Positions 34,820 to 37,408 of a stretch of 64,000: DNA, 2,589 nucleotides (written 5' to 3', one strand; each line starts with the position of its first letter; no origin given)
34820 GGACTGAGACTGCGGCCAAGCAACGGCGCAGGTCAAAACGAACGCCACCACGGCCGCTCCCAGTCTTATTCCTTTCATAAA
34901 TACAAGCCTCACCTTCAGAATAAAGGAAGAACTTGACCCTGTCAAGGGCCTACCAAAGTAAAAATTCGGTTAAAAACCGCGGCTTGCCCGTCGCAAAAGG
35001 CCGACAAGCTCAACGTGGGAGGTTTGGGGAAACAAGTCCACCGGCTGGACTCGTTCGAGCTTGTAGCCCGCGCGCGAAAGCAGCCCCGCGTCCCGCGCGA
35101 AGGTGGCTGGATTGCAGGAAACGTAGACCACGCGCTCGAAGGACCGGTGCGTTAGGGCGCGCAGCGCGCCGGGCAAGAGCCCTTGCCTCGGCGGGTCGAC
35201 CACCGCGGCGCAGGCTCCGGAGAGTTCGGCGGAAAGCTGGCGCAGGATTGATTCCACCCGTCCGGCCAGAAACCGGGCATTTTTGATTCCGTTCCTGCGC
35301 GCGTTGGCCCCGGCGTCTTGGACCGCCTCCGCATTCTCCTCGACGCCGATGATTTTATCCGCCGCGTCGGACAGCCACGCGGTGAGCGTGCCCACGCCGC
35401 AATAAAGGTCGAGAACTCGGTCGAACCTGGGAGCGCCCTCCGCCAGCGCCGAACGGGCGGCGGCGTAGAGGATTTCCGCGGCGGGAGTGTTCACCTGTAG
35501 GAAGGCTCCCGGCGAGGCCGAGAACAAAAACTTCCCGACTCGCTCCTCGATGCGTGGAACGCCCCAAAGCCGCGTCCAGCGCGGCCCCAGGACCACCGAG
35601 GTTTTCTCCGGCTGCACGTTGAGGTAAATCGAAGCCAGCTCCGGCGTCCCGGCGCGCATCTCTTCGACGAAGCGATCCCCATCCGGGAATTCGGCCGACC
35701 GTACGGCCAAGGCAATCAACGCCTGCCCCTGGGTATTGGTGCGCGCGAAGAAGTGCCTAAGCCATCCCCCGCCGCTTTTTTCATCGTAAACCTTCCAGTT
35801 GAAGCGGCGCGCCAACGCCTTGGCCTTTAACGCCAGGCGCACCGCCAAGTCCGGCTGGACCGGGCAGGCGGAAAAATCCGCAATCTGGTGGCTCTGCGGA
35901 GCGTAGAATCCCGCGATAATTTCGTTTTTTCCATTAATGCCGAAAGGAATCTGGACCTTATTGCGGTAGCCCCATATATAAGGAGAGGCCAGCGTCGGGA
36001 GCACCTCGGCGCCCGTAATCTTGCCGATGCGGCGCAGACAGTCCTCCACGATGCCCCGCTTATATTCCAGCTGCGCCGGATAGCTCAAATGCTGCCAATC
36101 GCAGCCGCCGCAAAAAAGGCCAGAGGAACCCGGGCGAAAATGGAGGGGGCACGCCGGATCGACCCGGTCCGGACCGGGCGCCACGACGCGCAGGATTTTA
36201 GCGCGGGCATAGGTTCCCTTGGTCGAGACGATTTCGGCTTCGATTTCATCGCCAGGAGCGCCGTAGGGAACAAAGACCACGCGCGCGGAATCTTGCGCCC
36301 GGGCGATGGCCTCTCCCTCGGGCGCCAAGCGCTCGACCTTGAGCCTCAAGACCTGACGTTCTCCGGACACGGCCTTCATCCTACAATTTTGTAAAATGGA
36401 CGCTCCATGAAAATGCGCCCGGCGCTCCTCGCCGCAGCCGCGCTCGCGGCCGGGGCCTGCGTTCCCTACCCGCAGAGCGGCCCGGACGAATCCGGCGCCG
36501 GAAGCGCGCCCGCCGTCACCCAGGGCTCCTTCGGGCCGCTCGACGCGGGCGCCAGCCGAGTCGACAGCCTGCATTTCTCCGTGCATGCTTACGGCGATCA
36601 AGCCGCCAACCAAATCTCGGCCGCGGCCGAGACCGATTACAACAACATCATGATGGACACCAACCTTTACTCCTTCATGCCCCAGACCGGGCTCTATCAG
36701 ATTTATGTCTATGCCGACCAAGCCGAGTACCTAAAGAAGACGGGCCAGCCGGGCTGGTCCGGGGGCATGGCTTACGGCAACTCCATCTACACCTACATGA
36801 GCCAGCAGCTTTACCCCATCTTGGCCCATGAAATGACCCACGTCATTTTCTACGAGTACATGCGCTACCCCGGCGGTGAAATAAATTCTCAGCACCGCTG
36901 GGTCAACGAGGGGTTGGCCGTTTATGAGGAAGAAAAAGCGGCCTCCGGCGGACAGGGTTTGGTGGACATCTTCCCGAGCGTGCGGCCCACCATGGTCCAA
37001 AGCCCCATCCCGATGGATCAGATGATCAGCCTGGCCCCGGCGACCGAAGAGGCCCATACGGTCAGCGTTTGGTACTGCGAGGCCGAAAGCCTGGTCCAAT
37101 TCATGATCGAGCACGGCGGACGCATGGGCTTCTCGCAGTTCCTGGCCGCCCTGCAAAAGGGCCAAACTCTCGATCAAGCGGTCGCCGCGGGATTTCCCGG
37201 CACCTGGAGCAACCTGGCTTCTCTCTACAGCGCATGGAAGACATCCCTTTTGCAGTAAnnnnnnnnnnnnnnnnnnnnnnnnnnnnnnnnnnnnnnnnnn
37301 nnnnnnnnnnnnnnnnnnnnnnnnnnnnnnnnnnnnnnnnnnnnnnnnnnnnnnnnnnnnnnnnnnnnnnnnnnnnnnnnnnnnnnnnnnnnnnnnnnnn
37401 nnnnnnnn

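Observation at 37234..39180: Catalytically dead P1B-type ATPase homolog (DKTGT becomes GKTGV) translationally coupled to queF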

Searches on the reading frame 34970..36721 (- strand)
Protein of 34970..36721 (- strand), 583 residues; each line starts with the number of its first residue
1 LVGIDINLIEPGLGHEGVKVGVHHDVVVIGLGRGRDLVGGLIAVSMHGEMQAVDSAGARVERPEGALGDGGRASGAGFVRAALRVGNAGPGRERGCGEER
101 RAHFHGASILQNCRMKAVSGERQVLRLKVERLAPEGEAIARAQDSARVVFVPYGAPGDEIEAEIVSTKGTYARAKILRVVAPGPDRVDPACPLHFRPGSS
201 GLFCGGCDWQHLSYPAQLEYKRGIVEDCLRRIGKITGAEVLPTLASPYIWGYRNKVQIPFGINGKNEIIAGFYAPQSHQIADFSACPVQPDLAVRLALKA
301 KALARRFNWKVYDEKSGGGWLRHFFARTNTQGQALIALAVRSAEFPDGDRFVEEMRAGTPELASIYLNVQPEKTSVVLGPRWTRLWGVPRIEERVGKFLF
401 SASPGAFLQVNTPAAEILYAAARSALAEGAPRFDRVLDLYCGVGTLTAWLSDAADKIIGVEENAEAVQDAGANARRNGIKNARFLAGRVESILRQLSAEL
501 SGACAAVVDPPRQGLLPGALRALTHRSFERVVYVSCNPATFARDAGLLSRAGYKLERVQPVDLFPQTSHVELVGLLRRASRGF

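Call 3: search_protein_families(library=pfam, proteins=[window:34970-36721:-], max_evalue=0.01)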
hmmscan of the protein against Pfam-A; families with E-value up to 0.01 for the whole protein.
window:34970-36721:- (583 aa): 7 families
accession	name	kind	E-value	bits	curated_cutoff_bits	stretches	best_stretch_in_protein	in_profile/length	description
PF05958.17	tRNA_U5-meth_tr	-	1.7e-15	57.4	23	1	398-577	170-355/357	tRNA (Uracil-5-)-methyltransferase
PF01938.26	TRAM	-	1e-09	38.5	21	1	121-177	4-61/61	TRAM domain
PF13847.12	Methyltransf_31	-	5.5e-08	33.1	27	1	435-494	6-67/145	Methyltransferase domain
PF05175.20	MTS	-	1.1e-06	28.8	23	1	432-490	31-91/170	Methyltransferase small domain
PF13649.12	Methyltransf_25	-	2.8e-06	28.4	27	1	436-492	1-58/97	Methyltransferase domain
PF03602.21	Cons_hypoth95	-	0.0044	17.1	24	1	433-523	42-136/182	Conserved hypothetical protein 95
PF09445.16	Methyltransf_15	-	0.0076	16.3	22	0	435-501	3-70/165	RNA cap guanine-N2 methyltransferase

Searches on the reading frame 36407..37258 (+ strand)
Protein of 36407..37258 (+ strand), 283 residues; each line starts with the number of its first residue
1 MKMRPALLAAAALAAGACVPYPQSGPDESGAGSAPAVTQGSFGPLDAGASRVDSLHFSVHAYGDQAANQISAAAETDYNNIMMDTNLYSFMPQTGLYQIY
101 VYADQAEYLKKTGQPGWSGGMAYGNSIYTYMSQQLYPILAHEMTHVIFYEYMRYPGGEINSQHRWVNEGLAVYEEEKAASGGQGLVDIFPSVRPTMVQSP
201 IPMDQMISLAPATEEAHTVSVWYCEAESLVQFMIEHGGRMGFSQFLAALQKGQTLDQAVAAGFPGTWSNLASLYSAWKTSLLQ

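Call 3: search_protein_families(library=pfam, proteins=[window:36407-37258:+], max_evalue=0.01)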
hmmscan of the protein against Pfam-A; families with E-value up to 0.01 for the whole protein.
window:36407-37258:+ (283 aa): 2 families
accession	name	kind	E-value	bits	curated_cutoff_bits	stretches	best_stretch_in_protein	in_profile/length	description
PF13485.12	Peptidase_MA_2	-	2.4e-09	37.7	32.4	1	99-281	23-199/201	Peptidase MA superfamily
PF10026.15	DUF2268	-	0.00021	21.3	23.6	1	114-177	38-107/195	Predicted Zn-dependent protease (DUF2268)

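Call 4: search_protein_families(library=ncbifam, proteins=[window:36407-37258:+], max_evalue=0.01)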
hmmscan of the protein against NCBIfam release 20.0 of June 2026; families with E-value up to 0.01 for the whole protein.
window:36407-37258:+ (283 aa): 1 family
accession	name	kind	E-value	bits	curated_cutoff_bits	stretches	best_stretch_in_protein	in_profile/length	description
NF033876.2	flagella_HExxH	equivalog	2.8e-08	33.6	205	1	133-279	127-261/384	flagellinolysin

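Call 60: search_solved_structures(query=A4, max_evalue=1)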
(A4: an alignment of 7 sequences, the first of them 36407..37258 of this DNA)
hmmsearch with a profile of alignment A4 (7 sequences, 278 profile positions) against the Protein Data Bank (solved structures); distinct sequences matched with E-value up to 1: 29.
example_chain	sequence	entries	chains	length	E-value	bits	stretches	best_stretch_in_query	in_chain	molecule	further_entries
5z65_A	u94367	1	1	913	0.1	15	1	132-216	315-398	Aminopeptidase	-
6buy_A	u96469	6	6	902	0.12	14.8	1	132-216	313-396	Aminopeptidase N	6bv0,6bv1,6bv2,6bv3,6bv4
4nz8_A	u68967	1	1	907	0.12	14.8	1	132-216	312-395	Aminopeptidase N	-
4hom_A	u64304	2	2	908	0.12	14.8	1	132-216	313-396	Aminopeptidase N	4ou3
4fke_A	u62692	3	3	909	0.12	14.8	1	132-216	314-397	Aminopeptidase N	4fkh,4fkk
7vpp_A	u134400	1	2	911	0.13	14.6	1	132-216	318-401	Aminopeptidase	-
5lg6_A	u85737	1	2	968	0.14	14.6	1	132-216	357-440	Aminopeptidase N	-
5lds_A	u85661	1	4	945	0.14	14.5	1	132-216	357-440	Aminopeptidase N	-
4f5c_A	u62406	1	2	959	0.14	14.5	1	132-216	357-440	Aminopeptidase N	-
5ni2_A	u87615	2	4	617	0.32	13.4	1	132-174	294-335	Leukotriene A-4 hydrolase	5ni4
8twx_A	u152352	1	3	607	0.33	13.3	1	132-174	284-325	Leukotriene A-4 hydrolase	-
3u9w_A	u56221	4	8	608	0.33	13.3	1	132-174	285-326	Leukotriene A-4 hydrolase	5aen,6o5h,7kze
1gw6_A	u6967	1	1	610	0.33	13.3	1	132-174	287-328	LEUKOTRIENE A-4 HYDROLASE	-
1h19_A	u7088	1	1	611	0.33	13.3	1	132-174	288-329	LEUKOTRIENE A-4 HYDROLASE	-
3cho_A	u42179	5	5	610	0.33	13.3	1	132-174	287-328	Leukotriene A-4 hydrolase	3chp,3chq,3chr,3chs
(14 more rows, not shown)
